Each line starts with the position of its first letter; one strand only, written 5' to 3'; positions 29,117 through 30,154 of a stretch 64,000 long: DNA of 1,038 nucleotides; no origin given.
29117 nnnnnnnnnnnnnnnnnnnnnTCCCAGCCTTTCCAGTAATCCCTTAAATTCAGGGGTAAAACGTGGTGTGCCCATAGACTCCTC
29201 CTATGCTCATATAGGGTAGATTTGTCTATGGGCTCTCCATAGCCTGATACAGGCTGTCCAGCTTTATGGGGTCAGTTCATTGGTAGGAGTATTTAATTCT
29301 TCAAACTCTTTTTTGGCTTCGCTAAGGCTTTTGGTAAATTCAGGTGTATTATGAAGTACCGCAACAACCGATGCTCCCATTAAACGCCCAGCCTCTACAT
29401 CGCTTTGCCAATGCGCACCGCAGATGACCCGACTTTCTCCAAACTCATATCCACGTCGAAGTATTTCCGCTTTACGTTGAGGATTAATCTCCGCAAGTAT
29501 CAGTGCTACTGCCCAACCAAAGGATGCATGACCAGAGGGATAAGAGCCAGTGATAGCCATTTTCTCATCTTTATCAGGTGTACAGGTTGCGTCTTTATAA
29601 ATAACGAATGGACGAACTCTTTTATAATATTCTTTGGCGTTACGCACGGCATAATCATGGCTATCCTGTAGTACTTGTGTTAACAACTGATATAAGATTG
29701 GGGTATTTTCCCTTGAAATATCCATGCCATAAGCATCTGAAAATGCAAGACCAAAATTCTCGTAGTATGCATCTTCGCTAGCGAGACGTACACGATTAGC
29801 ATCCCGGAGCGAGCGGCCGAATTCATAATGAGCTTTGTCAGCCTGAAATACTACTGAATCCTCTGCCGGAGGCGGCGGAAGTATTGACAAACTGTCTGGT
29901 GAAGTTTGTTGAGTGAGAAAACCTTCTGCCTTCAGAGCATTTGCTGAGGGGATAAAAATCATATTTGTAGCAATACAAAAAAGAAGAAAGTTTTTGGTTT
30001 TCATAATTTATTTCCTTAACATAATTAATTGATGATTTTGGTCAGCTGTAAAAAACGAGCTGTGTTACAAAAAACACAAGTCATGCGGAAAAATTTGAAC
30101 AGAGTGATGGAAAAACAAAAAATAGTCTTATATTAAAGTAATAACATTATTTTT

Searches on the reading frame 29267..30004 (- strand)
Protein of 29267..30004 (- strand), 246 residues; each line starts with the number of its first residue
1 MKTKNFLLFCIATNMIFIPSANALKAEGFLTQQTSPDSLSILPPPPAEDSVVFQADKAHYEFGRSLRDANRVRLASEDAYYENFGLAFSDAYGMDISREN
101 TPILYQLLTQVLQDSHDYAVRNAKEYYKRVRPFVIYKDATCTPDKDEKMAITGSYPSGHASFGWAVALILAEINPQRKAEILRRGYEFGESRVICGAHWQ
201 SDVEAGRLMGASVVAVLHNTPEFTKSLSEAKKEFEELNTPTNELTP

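Call 29: find_encoding_contigs(protein=window:29267-30004:-, flank=4000, max_places=10)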
Protein seq(246 aa) (246 aa): 31 contigs read that carry it; 10 places shown.
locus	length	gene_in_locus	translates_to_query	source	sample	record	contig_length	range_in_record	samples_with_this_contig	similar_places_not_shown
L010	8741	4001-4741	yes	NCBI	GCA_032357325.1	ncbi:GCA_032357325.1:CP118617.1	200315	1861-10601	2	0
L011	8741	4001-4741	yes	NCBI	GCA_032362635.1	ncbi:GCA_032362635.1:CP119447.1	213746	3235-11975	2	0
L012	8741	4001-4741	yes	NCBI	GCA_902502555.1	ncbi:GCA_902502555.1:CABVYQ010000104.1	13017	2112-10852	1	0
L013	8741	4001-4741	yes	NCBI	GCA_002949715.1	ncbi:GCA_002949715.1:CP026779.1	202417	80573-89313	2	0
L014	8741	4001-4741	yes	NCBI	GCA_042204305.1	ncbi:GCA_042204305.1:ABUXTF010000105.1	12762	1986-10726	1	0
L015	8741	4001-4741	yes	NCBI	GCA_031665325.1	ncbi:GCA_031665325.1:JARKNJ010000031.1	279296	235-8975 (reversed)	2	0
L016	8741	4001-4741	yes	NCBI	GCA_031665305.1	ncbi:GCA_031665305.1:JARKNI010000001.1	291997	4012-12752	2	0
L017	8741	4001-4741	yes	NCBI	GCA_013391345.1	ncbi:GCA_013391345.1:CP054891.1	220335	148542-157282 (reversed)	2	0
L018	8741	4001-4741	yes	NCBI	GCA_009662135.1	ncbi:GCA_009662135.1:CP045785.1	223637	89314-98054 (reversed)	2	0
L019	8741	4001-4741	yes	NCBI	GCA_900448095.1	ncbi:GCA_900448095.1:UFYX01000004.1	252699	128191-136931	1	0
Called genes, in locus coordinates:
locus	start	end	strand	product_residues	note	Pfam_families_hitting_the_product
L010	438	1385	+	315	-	PF01278:Omptin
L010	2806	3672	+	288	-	-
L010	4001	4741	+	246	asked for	PF01569:PAP2, PF22778:VCPO_2nd (faint)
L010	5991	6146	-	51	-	-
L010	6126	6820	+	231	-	PF03811:Zn_ribbon_InsA, PF12759:HTH_Tnp_IS1, PF03400:DDE_Tnp_IS1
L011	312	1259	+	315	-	PF01278:Omptin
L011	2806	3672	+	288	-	-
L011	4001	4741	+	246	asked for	PF01569:PAP2, PF22778:VCPO_2nd (faint)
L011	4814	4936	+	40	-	-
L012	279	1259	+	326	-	PF01278:Omptin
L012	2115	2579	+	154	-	-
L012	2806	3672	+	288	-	-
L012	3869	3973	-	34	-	-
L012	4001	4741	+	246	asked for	PF01569:PAP2, PF22778:VCPO_2nd (faint)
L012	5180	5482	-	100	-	PF01527:HTH_Tnp_1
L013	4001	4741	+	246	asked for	PF01569:PAP2, PF22778:VCPO_2nd (faint)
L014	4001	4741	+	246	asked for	PF01569:PAP2, PF22778:VCPO_2nd (faint)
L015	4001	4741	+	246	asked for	PF01569:PAP2, PF22778:VCPO_2nd (faint)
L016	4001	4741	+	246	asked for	PF01569:PAP2, PF22778:VCPO_2nd (faint)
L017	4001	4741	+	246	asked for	PF01569:PAP2, PF22778:VCPO_2nd (faint)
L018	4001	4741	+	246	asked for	PF01569:PAP2, PF22778:VCPO_2nd (faint)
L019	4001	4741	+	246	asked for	PF01569:PAP2, PF22778:VCPO_2nd (faint)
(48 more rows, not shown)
